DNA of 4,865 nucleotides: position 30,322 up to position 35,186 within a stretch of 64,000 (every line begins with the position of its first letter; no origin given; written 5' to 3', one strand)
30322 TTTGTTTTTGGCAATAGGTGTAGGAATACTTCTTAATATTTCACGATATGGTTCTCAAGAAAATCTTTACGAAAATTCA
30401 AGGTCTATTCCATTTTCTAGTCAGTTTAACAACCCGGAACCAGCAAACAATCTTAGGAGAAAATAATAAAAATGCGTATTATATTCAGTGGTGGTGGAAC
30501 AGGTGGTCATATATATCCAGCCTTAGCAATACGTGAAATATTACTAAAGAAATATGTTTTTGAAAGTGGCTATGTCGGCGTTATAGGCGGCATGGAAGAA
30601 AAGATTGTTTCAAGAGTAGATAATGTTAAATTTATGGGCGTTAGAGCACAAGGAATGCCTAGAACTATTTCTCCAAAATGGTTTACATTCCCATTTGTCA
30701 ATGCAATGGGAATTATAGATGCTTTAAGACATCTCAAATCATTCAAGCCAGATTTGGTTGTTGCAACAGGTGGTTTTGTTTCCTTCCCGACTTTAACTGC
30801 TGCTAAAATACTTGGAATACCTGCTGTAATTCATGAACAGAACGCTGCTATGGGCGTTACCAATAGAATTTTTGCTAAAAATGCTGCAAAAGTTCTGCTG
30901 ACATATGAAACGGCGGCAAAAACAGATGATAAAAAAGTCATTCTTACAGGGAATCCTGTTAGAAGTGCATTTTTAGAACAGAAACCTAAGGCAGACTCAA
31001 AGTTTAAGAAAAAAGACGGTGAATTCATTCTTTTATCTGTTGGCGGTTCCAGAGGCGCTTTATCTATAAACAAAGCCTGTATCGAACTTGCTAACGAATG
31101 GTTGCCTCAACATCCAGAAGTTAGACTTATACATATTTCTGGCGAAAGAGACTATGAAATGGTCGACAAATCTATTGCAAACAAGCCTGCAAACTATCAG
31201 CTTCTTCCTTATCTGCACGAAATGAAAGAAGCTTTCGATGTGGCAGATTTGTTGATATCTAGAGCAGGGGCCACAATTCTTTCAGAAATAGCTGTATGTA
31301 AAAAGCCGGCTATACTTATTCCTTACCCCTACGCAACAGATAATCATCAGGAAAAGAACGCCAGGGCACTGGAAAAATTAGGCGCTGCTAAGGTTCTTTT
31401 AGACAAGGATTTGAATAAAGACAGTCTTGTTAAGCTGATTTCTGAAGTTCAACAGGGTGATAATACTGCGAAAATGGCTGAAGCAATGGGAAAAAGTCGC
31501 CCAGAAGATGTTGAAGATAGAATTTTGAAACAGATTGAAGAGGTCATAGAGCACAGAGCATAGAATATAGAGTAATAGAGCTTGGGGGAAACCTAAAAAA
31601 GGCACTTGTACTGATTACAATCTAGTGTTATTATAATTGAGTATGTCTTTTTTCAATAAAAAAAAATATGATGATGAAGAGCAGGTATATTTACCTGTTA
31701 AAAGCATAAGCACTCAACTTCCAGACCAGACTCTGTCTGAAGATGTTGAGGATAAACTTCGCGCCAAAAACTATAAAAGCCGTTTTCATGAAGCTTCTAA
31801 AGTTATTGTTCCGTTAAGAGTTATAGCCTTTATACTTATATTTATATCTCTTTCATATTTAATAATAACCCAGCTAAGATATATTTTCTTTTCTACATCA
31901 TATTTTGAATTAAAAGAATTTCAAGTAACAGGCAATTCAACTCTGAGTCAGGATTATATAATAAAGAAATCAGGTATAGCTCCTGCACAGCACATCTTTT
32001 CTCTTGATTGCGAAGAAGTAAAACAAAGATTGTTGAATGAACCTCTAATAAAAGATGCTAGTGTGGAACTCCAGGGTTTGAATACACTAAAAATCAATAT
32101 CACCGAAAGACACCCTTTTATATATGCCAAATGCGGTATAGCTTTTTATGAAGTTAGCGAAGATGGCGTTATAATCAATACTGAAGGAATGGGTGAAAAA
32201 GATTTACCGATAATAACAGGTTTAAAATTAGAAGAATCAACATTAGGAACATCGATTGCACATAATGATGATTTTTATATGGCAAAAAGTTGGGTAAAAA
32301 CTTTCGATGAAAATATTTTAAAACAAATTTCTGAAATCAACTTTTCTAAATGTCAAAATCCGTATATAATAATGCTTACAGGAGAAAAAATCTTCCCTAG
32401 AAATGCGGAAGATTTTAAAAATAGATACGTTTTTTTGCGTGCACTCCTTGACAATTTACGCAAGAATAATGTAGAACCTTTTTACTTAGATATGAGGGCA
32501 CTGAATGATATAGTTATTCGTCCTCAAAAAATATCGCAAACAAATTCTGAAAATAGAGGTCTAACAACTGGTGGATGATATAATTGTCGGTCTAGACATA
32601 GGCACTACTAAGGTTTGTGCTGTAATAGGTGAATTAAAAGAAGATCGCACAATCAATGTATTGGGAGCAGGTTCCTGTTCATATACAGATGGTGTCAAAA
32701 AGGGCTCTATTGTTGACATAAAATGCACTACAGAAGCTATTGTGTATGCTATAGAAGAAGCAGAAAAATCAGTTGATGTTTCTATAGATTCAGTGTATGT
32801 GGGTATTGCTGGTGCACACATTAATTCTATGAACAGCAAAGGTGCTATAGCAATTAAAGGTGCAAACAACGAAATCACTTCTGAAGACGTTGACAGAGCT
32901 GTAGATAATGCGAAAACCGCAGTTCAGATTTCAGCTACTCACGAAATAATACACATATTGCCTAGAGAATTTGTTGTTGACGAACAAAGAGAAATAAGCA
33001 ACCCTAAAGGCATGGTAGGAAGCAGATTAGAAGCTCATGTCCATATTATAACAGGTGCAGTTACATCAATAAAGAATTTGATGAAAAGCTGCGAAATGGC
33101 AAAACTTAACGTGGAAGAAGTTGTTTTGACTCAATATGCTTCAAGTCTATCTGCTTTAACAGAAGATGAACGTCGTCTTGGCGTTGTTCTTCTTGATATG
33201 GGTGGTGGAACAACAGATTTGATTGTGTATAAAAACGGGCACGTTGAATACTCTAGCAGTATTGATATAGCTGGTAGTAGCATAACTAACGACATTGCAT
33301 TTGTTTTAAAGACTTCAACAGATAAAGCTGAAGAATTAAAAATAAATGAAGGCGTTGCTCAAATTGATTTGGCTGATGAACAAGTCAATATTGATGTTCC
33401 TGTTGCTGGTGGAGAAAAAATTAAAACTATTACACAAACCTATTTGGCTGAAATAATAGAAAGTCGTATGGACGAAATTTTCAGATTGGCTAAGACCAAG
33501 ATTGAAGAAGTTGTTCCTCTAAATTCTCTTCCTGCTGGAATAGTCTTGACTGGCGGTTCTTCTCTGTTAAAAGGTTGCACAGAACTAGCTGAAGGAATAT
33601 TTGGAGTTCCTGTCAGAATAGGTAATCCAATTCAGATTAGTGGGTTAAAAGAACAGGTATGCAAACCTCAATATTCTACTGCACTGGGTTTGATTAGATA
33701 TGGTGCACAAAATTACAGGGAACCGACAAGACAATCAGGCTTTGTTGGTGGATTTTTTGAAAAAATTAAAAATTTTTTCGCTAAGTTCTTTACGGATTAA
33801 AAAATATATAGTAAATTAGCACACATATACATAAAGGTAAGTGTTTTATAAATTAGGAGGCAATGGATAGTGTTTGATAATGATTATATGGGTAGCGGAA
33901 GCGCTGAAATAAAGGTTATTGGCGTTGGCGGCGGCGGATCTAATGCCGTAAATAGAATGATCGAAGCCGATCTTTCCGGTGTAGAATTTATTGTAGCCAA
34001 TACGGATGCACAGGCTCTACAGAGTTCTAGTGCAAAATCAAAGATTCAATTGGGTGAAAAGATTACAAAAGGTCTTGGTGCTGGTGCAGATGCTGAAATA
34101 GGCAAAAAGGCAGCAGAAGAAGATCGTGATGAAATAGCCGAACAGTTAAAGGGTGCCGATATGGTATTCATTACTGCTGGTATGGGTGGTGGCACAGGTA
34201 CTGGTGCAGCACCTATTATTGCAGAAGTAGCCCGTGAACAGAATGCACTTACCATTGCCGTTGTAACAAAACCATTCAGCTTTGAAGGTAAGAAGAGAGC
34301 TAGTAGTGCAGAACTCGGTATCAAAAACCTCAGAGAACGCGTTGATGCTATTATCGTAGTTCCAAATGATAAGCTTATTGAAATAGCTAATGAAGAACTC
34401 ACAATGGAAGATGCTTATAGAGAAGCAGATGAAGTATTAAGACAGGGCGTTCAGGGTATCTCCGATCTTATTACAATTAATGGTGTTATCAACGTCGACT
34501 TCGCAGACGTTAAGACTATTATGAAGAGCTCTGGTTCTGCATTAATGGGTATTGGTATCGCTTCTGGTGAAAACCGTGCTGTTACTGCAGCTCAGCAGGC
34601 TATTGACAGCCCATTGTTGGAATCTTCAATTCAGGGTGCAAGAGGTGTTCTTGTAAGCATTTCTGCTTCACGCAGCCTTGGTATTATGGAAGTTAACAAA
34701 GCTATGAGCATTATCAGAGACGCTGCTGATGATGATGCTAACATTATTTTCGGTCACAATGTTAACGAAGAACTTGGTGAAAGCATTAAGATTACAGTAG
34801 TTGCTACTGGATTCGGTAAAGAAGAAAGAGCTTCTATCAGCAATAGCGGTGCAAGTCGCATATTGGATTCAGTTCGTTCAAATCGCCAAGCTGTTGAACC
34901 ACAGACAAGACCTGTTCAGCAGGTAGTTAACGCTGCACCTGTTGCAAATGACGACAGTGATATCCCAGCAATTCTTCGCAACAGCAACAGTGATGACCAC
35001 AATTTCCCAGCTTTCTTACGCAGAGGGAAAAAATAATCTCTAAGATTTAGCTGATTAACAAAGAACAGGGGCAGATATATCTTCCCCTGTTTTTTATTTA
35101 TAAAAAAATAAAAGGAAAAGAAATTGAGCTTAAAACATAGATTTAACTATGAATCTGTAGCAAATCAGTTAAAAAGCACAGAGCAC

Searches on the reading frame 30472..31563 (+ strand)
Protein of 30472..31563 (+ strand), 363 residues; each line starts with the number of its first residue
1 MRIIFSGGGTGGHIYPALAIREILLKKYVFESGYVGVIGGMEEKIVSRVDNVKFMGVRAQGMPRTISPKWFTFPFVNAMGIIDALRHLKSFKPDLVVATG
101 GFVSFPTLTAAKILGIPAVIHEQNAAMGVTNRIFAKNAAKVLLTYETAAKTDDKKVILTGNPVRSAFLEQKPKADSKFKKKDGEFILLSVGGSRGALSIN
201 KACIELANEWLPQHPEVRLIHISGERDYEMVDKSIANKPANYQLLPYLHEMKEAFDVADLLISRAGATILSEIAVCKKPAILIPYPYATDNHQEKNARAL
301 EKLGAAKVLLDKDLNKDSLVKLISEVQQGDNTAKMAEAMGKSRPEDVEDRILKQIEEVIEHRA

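Call 79: search_protein_families(library=pfam, proteins=[window:30472-31563:+], max_evalue=0.00001)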
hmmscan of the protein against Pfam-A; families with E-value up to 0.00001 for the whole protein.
window:30472-31563:+ (363 aa): 2 families
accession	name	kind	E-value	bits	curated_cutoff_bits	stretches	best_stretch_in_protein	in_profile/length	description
PF04101.22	Glyco_tran_28_C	-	6.7e-37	127.5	22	1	189-349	4-164/166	Glycosyltransferase family 28 C-terminal domain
PF03033.26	Glyco_transf_28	-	3.7e-34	118.2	26.2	1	3-142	1-138/139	Glycosyltransferase family 28 N-terminal domain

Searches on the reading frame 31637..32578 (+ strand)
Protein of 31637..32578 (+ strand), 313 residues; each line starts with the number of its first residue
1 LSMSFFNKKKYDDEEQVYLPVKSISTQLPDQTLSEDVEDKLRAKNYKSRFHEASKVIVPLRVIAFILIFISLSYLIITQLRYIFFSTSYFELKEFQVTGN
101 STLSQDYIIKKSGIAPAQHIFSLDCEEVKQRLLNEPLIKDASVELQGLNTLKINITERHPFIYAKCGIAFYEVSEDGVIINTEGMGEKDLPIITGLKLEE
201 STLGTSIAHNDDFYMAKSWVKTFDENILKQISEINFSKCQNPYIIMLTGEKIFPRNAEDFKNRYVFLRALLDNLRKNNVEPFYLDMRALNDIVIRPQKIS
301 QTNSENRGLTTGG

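Call 79: search_protein_families(library=pfam, proteins=[window:31637-32578:+], max_evalue=0.00001)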
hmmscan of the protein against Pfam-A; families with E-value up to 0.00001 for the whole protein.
window:31637-32578:+ (313 aa): 1 family
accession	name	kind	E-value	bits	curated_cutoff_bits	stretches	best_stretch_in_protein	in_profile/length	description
PF08478.15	POTRA_1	-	5.5e-17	62.3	23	1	90-158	1-69/69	POTRA domain, FtsQ-type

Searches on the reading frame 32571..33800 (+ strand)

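Call 79: search_protein_families(library=pfam, proteins=[window:32571-33800:+], max_evalue=0.00001)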
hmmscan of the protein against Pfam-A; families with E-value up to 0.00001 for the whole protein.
window:32571-33800:+ (409 aa): 4 families
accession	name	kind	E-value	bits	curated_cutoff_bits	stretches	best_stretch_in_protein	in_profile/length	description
PF14450.12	FtsA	-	2.8e-38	131.6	31.8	1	206-373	1-127/127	Cell division protein FtsA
PF02491.25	SHS2_FTSA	-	7.5e-28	97.1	25.4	1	81-161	1-79/79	SHS2 domain inserted in FTSA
PF06723.19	MreB_Mbl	-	6.1e-14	52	27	1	200-352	142-305/327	MreB/Mbl protein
PF11104.14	PilM_2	-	4e-08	33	27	0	167-261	138-238/340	Type IV pilus assembly protein PilM;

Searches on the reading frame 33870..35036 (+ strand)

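Call 79: search_protein_families(library=pfam, proteins=[window:33870-35036:+], max_evalue=0.00001)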
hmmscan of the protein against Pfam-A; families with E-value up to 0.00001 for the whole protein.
window:33870-35036:+ (388 aa): 2 families
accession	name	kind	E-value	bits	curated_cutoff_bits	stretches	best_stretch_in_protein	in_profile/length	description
PF00091.31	Tubulin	-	2e-54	185.2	33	1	13-174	1-190/190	Tubulin/FtsZ family, GTPase domain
PF12327.13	FtsZ_C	-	7.9e-33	113.1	27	1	222-315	1-94/95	FtsZ family, C-terminal domain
